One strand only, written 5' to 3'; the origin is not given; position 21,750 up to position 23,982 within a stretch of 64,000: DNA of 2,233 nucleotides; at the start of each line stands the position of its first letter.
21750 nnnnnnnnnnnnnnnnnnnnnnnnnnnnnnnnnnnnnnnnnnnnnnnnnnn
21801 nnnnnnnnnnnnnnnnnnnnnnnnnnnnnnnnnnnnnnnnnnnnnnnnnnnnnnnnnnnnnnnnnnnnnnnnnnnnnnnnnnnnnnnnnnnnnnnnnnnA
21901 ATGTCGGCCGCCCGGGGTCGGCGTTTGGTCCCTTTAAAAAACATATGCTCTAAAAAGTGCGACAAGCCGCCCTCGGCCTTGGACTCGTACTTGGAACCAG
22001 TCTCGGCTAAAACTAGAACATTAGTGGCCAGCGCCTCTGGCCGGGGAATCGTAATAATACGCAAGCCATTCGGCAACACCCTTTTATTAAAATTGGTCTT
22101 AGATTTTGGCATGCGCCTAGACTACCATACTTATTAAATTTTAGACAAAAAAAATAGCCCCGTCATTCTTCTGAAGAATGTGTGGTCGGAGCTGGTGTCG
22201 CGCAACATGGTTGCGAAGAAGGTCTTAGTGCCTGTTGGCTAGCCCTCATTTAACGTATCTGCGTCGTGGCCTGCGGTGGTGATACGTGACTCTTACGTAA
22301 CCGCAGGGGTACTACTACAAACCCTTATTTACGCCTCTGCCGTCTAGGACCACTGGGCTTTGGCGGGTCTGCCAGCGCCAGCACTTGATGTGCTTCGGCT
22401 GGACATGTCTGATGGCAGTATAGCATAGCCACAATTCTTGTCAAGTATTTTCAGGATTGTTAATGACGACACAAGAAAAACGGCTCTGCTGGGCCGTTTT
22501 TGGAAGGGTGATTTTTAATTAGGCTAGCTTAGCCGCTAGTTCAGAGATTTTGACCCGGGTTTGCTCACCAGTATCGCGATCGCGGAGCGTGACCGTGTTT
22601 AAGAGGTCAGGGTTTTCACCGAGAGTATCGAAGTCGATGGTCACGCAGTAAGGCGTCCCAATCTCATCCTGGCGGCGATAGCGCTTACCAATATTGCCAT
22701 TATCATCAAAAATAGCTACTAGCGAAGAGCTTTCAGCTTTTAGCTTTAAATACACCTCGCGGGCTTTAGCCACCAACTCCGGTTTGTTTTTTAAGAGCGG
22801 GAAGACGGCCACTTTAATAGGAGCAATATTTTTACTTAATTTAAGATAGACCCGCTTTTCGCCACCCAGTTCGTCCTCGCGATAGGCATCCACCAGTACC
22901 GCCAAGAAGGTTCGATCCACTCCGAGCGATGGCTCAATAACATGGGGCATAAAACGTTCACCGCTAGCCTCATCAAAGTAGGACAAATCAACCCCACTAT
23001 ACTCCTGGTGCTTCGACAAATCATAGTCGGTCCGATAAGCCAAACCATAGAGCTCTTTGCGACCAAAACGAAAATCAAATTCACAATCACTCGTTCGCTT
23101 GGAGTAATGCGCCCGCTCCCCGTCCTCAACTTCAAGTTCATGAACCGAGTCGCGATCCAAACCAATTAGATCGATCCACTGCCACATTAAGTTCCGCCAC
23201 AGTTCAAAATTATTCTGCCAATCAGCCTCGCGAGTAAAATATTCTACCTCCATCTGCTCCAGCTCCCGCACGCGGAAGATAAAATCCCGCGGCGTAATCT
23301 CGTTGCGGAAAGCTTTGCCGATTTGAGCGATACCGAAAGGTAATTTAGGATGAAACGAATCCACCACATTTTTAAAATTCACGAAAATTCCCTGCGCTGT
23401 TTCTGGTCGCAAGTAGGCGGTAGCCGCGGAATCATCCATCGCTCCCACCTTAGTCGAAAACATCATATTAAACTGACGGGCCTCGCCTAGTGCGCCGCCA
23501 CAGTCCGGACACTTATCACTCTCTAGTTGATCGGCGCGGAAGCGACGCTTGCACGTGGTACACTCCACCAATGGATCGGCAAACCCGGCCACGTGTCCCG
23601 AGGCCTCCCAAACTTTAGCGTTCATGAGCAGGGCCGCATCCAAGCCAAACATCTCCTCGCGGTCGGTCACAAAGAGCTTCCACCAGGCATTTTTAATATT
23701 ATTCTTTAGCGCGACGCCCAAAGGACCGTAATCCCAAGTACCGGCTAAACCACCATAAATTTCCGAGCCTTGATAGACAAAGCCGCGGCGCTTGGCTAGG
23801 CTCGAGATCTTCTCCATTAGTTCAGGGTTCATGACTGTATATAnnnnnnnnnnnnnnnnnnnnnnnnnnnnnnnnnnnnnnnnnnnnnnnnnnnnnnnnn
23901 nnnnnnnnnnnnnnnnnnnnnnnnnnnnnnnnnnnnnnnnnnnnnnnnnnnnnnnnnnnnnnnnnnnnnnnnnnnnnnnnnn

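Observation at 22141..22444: Promoter-to-terminator bounded ~270 nt RNA with no ORF between glyQS and the M16 peptidase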

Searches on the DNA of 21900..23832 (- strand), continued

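Call 69: search_with_rna_model(model_id=R1, sources=[window, L001, L002, L003, L004, L005, L006, L007, L008, L009, L010, L011, L012, L013, L014, L015, L016, L017, L018, L019, L020, L021, L022, L023, L024, L025, L026, L027, L028, L029, L030, L031, L032, L033, L034, L035, L036, L037, L038, L039, L040, L041, L042, L043, L044, L045, L046, L047, L048, L049, L050, L051, L052, L053, L054, L055, L056, L057, L058, L059, L060, L061, L062, L063, L064, L065, L066, L067, L068, L069, L070, L071, L072, L073, L074, L075, L076, L077, L078, L079, L080, L081, L085, L086], max_evalue=10)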
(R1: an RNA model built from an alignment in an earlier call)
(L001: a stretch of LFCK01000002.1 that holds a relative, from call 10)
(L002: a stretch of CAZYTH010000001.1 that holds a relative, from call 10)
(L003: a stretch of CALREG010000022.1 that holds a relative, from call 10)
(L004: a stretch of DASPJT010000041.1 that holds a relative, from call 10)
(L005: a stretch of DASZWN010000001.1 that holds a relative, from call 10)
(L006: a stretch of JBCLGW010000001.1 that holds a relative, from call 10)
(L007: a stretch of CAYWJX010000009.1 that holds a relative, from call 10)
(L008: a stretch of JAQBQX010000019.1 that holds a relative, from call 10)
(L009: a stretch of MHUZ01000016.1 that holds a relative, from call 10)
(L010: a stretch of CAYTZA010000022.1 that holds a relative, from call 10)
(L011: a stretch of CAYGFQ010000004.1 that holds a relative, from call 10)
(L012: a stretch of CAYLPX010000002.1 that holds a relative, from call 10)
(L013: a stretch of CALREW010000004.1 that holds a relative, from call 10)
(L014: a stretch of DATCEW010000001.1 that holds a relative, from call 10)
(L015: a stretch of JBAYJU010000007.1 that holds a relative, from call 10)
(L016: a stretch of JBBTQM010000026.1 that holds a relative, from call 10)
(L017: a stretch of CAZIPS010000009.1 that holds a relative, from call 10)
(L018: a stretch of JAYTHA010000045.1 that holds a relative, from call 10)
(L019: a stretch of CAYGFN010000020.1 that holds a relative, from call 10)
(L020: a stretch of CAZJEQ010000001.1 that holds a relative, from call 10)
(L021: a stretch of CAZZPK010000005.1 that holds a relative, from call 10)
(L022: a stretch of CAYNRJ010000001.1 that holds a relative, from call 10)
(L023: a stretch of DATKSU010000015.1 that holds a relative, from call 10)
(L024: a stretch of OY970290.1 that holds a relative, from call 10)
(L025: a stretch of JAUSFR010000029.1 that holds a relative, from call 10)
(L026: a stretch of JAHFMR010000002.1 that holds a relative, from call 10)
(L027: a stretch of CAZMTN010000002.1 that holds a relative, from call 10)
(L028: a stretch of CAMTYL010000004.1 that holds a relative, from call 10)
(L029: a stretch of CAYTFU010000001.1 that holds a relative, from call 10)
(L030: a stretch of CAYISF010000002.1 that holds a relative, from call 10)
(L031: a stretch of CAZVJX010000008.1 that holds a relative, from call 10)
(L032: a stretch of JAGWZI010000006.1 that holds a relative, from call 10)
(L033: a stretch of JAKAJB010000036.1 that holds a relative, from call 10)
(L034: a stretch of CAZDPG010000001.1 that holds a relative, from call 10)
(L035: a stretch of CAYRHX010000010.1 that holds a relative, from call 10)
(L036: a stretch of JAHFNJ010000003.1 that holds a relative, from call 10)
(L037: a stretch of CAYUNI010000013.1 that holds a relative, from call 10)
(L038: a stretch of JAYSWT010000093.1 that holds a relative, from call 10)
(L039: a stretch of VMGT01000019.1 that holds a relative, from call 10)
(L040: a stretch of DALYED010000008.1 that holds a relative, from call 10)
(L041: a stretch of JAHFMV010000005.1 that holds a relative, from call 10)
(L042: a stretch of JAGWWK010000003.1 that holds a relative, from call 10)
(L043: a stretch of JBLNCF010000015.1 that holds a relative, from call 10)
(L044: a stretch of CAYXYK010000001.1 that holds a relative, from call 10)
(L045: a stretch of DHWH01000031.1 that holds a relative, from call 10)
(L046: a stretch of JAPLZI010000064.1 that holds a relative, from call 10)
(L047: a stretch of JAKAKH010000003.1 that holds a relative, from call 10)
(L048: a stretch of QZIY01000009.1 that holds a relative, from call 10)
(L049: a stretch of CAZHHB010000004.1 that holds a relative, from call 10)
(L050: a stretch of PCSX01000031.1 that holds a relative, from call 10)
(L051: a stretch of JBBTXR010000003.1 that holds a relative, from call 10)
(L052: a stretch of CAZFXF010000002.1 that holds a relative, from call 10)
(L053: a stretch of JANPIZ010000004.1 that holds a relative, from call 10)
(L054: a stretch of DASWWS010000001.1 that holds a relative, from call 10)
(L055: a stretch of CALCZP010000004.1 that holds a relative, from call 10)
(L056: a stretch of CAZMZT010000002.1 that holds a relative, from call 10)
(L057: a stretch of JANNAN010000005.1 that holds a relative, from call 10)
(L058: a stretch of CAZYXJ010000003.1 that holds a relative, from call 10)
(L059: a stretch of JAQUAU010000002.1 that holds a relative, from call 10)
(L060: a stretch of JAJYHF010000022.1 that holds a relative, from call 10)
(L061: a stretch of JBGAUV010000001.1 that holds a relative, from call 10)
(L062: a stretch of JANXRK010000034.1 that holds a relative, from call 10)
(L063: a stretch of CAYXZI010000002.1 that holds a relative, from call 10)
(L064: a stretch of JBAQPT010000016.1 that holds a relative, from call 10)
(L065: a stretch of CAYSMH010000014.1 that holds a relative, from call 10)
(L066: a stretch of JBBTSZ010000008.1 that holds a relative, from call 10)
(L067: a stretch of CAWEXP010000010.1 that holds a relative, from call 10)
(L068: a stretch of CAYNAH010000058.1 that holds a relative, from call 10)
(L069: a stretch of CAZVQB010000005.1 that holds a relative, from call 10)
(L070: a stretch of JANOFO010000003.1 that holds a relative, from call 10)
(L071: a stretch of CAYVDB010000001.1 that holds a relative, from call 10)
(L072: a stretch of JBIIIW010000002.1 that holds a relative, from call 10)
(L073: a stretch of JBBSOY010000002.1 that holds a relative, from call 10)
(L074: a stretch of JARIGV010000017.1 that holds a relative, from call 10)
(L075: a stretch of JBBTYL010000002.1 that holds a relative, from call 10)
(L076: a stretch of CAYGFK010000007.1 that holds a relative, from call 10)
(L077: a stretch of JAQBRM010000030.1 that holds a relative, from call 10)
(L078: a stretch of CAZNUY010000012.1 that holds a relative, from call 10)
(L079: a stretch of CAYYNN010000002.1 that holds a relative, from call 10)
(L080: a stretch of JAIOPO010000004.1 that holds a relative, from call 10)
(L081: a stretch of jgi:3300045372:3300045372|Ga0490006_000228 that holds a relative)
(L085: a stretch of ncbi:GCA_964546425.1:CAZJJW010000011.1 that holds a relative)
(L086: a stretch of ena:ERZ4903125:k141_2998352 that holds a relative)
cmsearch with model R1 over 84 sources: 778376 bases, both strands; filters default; matches with E-value up to 10: 2.
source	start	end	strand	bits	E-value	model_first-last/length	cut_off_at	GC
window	22266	22406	-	184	1.6e-46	1-141/141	no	0.57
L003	5788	5870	-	10.9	2.3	1-141/141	no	0.54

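Call 80: search_with_rna_model(model_id=R1, sources=[L088, L089, L090, L091, L092, L082, L083, L084], max_evalue=10, filters=off)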
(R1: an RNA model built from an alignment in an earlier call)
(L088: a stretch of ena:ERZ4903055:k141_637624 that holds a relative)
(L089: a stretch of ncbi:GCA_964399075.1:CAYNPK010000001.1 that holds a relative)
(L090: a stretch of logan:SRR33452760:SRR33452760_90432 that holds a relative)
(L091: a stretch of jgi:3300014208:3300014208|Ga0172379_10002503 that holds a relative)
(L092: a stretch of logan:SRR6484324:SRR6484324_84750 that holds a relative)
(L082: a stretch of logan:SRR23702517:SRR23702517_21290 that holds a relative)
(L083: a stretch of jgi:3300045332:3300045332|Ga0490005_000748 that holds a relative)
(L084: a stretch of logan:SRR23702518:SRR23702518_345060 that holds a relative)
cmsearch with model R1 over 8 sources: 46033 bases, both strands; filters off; matches with E-value up to 10: 12.
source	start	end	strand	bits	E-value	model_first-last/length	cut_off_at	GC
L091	2115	2167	+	7.7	0.97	1-141/141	no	0.4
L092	288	340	+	7.7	0.97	1-141/141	no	0.4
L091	5573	5684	+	6.4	2.1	1-141/141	no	0.54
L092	3746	3857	+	6.4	2.1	1-141/141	no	0.54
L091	4130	4168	+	6.1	2.5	101-136/141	no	0.56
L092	2303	2341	+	6.1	2.5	101-136/141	no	0.56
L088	593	611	+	5.8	3.1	52-70/141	no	0.42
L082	2456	2574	+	5.2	4.6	1-141/141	no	0.58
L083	2456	2574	+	5.2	4.6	1-141/141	no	0.58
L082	1481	1520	-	4.8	5.9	43-82/141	no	0.43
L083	1481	1520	-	4.8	5.9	43-82/141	no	0.43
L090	3794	3813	+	4.6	6.7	52-71/141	no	0.8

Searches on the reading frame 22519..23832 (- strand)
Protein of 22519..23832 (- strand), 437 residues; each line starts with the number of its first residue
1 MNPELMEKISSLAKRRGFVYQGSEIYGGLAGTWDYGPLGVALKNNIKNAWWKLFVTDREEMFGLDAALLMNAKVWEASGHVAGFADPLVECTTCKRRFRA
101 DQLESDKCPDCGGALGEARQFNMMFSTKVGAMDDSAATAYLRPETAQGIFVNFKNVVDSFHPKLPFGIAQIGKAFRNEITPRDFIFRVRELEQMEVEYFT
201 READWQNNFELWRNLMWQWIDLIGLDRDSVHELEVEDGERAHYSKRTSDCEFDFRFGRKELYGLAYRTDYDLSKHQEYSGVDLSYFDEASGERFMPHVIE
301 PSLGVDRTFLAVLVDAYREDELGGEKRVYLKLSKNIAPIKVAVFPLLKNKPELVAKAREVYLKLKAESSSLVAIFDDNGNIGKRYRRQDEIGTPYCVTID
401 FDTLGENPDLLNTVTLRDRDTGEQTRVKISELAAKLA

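Call 10: find_related_loci(query=window:22519-23832:-, collection=genome_contigs, flank=4000)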
Query window:22519-23832:- (437 aa) in genome_contigs; peptide patterns used: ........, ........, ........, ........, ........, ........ (x = any residue, [..] = any of these).
599 stretches matched a pattern (row limit reached: there are more); 502 encode a relative of the query (tblastn E <= 1e-3); the best 80 are kept; 80 distinct loci.
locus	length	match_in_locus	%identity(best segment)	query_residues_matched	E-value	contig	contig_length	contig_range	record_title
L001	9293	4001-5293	74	5-436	0e+0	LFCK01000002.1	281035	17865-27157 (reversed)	MAG: Parcubacteria bacterium C7867-001 C7867_00020, whole genome shotgun sequence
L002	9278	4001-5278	71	5-437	0e+0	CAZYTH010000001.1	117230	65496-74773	MAG TPA_asm: uncultured Candidatus Saccharibacteria bacterium isolate SRP263991_co7_31 genome assembly, contig: NODE_85_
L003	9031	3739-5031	71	5-436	0e+0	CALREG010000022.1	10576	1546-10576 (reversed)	MAG: Candidatus Nomurabacteria bacterium isolate TH-Jun18-197 genome assembly, contig: TH-Jun18-C14128, whole genome sho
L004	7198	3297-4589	72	5-436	0e+0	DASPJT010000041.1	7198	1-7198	MAG TPA_asm: Candidatus Paceibacterota bacterium isolate SMAG_U12017 k141_1015633, whole genome shotgun sequence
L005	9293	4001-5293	71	4-437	0e+0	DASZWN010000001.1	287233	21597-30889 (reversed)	MAG TPA_asm: Candidatus Paceibacterota bacterium isolate SMAG_U6158 k141_692438, whole genome shotgun sequence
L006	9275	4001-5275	73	6-436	0e+0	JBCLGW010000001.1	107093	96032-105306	Parcubacteria group bacterium isolate SLM_LV1_02b-J04 Node_1_length_107093_cov_87.409696, whole genome shotgun sequence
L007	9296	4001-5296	72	4-437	0e+0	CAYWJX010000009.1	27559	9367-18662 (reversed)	MAG TPA_asm: uncultured Candidatus Saccharibacteria bacterium isolate binchicken_co3_505 genome assembly, contig: NODE_5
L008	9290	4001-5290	71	5-437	0e+0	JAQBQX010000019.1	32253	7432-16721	MAG: Candidatus Adlerbacteria bacterium isolate RYN_384 scaffold_272336, whole genome shotgun sequence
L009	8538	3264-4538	71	6-432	0e+0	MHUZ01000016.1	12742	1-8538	MAG: Candidatus Yonathbacteria bacterium RIFOXYD1_FULL_52_36 rifoxyd1_full_scaffold_1974, whole genome shotgun sequence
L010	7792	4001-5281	71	6-437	0e+0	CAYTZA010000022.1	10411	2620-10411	MAG TPA_asm: uncultured Candidatus Saccharibacteria bacterium isolate SRP286056_co1_600 genome assembly, contig: NODE_83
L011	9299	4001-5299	70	3-436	0e+0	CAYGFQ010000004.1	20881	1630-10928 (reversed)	MAG TPA_asm: uncultured Candidatus Saccharibacteria bacterium isolate ERP113451_co1_89 genome assembly, contig: NODE_293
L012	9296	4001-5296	71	2-437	0e+0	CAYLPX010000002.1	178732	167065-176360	MAG TPA_asm: uncultured Candidatus Saccharibacteria bacterium isolate SRP278252_co1_223 genome assembly, contig: NODE_60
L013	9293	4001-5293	71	4-434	0e+0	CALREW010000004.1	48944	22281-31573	MAG: Candidatus Nomurabacteria bacterium isolate Ike-100m-41 genome assembly, contig: Ike-100-c228, whole genome shotgun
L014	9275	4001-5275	73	1-427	0e+0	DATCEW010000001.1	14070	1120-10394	MAG TPA_asm: Candidatus Paceibacterota bacterium isolate SMAG_U7764 k141_243234, whole genome shotgun sequence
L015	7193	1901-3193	70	5-436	0e+0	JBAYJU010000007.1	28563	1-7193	MAG: Candidatus Paceibacterota bacterium isolate SO_2016_GW1_63 scaffold02928_OW334_2016, whole genome shotgun sequence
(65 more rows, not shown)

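Call 11: search_protein_families(library=pfam, proteins=[window:22519-23832:-])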
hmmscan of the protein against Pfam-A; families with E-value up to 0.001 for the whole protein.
window:22519-23832:- (437 aa): 3 families
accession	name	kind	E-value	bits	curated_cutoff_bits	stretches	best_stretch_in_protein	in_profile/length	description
PF03129.25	HGTP_anticodon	-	2.9e-19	69.4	21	1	340-436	1-91/94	Anticodon binding domain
PF00587.30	tRNA-synt_2b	-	1.4e-10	41.9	29.3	1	133-313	5-176/179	tRNA synthetase class II core domain (G, H, P, S and T)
PF23455.1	DUF7129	-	0.00086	19.4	30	0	90-115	13-37/45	Domain of unknown function (DUF7129)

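Call 44: find_encoding_contigs(protein=window:22519-23832:-, flank=3000, max_places=10)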
Protein window:22519-23832:- (437 aa): no gene with exactly this product is on record in the collection.

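Call 46: find_homologous_proteins(query=window:22519-23832:-, max_evalue=1e-150)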
Query window:22519-23832:- (437 aa): 7893 proteins with E <= 1e-150 among 8000 candidates; the best 120 are listed.
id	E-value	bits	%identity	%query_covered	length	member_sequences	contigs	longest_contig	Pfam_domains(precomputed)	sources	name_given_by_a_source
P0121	0.0e+0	1010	100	100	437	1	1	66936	PF03129.26,PF00587.31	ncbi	-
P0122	2.2e-278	941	94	100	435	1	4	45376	PF03129.26,PF00587.31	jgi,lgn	jgi:glycyl-tRNA synthetase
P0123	1.5e-230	783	75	99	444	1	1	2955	PF03129.26,PF00587.31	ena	-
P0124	2.1e-230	783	75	99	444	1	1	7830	PF03129.26,PF00587.31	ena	-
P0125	5.4e-230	781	75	99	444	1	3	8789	PF03129.26,PF00587.31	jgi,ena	-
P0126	7.1e-230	781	75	99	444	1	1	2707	PF03129.26,PF00587.31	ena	-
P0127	1.0e-229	781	75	99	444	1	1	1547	PF03129.26,PF00587.31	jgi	-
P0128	1.1e-229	780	75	99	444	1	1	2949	PF03129.26,PF00587.31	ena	-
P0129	3.0e-229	779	75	99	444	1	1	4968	PF03129.26,PF00587.31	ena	-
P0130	7.5e-229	778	75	98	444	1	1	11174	PF03129.26,PF00587.31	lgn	-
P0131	1.8e-228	776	75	99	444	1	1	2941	PF03129.26,PF00587.31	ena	-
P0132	4.9e-228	775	74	99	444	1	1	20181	PF03129.26,PF00587.31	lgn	-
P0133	8.1e-228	774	76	99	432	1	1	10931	PF03129.26,PF00587.31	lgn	-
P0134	5.4e-227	772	74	99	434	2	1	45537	PF03129.26,PF00587.31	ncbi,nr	ncbi:MAG: glycine--tRNA ligase [bacterium]|nr:glycine--tRNA ligase [bacterium]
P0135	3.6e-226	769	74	99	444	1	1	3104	PF03129.26,PF00587.31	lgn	-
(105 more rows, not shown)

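Call 60: find_encoding_contigs(protein=P0121, flank=1500, max_places=3)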
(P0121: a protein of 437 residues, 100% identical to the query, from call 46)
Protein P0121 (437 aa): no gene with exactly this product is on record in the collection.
